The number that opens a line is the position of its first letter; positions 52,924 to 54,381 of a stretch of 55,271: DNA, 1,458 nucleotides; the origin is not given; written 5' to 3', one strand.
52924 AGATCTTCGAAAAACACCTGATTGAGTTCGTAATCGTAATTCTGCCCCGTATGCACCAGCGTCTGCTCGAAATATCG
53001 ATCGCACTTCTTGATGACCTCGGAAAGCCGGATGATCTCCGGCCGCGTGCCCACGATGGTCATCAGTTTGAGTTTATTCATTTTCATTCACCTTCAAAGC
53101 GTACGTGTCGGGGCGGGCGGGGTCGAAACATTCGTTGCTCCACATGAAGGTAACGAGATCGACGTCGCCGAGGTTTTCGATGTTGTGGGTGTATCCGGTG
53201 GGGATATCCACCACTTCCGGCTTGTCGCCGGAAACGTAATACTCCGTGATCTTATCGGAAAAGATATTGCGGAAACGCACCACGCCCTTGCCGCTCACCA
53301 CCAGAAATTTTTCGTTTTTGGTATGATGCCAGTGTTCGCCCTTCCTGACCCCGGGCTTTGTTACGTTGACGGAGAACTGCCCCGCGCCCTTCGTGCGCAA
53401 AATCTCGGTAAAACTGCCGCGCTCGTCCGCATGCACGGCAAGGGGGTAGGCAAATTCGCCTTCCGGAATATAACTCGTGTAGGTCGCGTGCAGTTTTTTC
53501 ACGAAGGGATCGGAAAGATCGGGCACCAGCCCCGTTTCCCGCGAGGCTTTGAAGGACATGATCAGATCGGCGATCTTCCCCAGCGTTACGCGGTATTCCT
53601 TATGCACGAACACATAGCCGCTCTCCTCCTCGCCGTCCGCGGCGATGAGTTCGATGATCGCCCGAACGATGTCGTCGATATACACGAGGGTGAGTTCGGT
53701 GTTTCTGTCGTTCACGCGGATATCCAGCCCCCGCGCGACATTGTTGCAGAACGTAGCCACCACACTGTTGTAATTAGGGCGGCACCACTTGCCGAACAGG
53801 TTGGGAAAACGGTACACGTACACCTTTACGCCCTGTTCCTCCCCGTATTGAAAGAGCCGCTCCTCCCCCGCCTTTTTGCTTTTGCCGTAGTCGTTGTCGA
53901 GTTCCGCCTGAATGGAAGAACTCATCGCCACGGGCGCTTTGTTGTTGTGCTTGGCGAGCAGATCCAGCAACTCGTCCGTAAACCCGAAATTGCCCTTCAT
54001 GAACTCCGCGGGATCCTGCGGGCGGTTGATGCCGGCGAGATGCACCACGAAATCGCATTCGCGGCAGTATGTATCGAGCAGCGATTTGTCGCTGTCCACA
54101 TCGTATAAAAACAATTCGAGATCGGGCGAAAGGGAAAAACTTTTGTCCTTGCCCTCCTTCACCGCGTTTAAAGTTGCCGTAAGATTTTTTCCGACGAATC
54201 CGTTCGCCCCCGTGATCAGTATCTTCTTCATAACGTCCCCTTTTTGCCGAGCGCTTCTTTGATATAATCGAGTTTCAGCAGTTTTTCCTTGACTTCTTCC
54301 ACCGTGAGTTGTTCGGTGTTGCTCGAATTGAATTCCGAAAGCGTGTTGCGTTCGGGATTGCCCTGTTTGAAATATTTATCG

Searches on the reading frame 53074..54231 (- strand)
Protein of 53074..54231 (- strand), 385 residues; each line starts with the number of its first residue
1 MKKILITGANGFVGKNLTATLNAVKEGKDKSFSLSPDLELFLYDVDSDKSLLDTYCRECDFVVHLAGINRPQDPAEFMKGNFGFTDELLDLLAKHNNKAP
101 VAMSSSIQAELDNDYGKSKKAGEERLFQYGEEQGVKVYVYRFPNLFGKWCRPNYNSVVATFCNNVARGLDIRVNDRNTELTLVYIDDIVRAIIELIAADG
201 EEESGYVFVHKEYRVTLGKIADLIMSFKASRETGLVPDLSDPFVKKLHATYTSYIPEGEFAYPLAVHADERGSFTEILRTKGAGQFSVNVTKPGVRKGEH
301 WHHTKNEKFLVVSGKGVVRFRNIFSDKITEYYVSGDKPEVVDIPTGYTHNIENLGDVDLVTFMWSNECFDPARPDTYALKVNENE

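Call 66: search_protein_families(library=pfam, proteins=[window:53074-54231:-], max_evalue=0.001)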
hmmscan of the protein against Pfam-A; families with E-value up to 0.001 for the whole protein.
window:53074-54231:- (385 aa): 6 families
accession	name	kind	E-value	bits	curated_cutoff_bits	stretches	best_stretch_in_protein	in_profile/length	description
PF14667.12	Polysacc_synt_C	-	3.4e-50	169.2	28.7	1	267-377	1-111/111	Polysaccharide biosynthesis C-terminal domain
PF01370.27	Epimerase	-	1.1e-20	74.5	20.9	1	4-201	1-230/240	NAD dependent epimerase/dehydratase family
PF02719.21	Polysacc_synt_2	-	4.1e-08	33.2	20.2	1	38-225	56-244/293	Polysaccharide biosynthesis protein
PF07993.18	NAD_binding_4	-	4.1e-08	33.1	20.1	0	106-151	168-210/258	Male sterility protein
PF04321.23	RmlD_sub_bind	-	3.8e-07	29.9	27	0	113-232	123-235/287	RmlD substrate binding domain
PF16363.11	GDP_Man_Dehyd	-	0.00046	20.2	27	0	113-200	151-241/332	GDP-mannose 4,6 dehydratase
